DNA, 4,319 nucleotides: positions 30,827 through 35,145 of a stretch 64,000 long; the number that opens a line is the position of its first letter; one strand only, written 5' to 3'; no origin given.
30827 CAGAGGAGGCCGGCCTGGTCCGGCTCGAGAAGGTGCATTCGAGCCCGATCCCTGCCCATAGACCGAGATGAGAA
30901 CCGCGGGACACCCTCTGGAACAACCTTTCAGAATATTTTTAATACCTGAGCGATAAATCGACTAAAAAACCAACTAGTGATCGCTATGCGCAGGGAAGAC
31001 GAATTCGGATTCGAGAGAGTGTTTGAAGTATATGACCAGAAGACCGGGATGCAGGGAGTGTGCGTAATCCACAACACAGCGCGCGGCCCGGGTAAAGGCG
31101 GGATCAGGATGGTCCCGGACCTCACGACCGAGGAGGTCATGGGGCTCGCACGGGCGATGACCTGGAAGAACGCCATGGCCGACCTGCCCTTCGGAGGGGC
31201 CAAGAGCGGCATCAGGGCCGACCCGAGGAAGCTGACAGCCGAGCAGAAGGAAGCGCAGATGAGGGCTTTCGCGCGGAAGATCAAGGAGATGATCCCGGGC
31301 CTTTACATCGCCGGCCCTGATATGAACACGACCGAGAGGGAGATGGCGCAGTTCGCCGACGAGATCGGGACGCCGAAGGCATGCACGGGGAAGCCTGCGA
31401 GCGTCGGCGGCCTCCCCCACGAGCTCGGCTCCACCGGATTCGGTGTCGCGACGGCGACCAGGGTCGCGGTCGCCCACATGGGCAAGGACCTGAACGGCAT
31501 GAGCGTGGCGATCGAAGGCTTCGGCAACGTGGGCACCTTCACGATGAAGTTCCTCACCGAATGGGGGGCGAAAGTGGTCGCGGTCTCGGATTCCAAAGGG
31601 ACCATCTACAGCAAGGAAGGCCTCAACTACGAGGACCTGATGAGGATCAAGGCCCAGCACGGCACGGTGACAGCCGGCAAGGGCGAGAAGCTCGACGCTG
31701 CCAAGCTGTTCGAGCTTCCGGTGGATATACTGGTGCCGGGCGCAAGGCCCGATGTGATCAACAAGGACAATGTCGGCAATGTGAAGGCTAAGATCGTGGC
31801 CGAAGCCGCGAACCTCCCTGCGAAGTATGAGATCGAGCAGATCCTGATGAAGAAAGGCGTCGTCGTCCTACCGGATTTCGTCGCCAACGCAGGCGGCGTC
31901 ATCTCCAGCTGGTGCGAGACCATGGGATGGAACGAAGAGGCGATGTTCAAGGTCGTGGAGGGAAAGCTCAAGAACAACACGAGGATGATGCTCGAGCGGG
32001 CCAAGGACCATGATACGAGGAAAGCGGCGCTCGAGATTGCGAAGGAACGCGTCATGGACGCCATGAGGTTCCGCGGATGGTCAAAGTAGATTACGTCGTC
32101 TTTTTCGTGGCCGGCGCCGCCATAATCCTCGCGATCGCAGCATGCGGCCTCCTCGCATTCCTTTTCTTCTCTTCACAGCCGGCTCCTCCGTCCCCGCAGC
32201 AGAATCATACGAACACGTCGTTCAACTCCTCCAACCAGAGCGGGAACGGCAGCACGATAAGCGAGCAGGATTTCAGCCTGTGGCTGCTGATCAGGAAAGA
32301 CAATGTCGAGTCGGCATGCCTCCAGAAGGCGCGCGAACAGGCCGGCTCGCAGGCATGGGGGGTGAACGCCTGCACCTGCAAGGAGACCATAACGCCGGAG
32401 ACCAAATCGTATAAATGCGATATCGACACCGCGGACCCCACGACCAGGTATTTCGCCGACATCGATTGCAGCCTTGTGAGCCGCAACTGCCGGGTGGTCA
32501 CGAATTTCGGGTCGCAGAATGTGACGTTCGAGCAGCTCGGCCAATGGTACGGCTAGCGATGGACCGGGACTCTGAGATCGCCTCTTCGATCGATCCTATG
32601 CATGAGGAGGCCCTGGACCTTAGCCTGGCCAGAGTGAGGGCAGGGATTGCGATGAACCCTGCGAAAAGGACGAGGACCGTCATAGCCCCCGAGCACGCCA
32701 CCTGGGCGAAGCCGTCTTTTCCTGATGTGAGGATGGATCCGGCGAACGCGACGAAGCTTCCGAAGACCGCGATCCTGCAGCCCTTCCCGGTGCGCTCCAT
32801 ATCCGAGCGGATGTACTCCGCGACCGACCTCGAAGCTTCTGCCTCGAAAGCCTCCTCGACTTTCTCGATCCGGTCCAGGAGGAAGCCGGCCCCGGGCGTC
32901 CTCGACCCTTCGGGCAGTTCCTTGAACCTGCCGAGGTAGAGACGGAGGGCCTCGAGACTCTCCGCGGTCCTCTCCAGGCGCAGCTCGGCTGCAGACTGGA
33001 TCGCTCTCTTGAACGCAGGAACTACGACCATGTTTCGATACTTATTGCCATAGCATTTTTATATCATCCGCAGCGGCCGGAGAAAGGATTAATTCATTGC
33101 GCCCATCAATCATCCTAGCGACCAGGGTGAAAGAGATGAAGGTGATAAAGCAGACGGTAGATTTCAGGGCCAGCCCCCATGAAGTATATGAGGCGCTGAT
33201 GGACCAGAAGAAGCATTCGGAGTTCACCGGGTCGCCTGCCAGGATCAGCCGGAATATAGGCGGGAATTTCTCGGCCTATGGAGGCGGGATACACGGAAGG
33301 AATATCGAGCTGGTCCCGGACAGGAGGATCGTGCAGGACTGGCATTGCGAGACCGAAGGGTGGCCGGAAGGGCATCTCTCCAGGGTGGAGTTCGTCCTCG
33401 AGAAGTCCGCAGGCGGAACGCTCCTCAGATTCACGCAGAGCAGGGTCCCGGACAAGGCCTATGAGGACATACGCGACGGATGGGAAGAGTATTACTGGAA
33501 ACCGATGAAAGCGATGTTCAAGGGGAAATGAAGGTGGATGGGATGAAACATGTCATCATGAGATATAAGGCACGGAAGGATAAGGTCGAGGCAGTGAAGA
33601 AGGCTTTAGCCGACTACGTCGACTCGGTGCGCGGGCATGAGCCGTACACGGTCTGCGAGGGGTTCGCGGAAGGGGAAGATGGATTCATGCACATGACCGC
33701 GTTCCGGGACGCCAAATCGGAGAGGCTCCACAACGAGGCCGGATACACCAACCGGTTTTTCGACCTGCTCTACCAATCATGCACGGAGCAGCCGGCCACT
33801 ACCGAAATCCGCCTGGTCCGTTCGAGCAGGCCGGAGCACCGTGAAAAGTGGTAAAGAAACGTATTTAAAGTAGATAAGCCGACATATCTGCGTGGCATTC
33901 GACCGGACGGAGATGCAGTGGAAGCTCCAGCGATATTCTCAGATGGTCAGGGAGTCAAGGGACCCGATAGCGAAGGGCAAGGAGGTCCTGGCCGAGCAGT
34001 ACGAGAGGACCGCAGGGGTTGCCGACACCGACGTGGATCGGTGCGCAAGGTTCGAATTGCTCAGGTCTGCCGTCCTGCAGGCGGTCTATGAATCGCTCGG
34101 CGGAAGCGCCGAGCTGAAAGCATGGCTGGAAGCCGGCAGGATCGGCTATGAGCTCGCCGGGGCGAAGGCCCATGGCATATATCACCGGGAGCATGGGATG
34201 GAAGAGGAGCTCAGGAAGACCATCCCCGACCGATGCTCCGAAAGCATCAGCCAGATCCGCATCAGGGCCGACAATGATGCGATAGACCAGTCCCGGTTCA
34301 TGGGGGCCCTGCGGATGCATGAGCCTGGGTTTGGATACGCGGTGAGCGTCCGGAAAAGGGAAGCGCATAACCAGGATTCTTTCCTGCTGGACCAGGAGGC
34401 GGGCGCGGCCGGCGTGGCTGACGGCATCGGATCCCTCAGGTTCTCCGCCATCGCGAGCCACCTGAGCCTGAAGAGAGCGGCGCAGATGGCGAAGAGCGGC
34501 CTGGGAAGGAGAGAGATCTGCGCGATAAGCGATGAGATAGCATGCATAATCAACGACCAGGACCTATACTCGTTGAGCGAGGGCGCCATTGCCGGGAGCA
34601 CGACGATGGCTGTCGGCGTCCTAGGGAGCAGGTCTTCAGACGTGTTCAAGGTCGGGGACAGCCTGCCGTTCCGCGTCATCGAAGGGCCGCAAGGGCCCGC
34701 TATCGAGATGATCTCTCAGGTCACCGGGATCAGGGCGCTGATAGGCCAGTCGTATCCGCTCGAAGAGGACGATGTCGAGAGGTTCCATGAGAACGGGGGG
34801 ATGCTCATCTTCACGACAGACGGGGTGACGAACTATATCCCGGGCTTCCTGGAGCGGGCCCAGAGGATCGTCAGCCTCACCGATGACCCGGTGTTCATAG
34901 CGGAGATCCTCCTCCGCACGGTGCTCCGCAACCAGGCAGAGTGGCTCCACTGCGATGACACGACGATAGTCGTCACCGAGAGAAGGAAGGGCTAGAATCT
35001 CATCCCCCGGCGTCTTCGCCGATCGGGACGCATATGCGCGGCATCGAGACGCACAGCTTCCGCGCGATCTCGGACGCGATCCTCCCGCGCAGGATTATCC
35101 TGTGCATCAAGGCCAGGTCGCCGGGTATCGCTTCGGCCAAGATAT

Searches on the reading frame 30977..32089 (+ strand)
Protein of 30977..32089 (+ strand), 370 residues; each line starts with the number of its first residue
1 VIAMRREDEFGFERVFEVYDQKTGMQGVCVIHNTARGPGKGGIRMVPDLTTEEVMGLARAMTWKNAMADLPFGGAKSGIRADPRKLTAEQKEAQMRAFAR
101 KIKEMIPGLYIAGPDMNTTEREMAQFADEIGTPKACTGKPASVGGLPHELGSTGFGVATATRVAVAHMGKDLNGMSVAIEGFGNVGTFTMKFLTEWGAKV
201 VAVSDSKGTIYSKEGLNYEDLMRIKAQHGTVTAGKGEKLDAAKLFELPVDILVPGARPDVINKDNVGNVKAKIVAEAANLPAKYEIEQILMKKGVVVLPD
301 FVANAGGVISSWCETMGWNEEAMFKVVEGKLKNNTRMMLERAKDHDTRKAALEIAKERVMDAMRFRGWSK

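Call 125: search_protein_families(library=pfam, max_evalue=0.001, proteins=[window:30977-32089:+])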
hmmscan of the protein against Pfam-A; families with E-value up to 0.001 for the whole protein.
window:30977-32089:+ (370 aa): 4 families
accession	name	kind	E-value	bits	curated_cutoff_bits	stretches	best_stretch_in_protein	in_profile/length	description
PF00208.27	ELFV_dehydrog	-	1.1e-57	196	23.4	1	144-367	1-241/241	Glutamate/Leucine/Phenylalanine/Valine dehydrogenase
PF02812.23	ELFV_dehydrog_N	-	5.3e-34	117.1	25.3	1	17-130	6-127/129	Glu/Leu/Phe/Val dehydrogenase, dimerisation domain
PF02826.25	2-Hacid_dh_C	-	2.3e-05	24.3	25.1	1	166-224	28-88/178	D-isomer specific 2-hydroxyacid dehydrogenase, NAD binding domain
PF05088.18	Bac_GDH_CD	-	5.9e-05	22.2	22.8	0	265-315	398-448/497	Bacterial NAD-glutamate dehydrogenase, catalytic domain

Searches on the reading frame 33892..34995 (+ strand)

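Call 125: search_protein_families(library=pfam, max_evalue=0.001, proteins=[window:33892-34995:+])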
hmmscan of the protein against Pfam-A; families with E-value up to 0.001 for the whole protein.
window:33892-34995:+ (367 aa): 1 family
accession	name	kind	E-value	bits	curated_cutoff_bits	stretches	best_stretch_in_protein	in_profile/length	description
PF13672.11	PP2C_2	-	1.4e-05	25.2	24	1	152-315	4-177/209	Protein phosphatase 2C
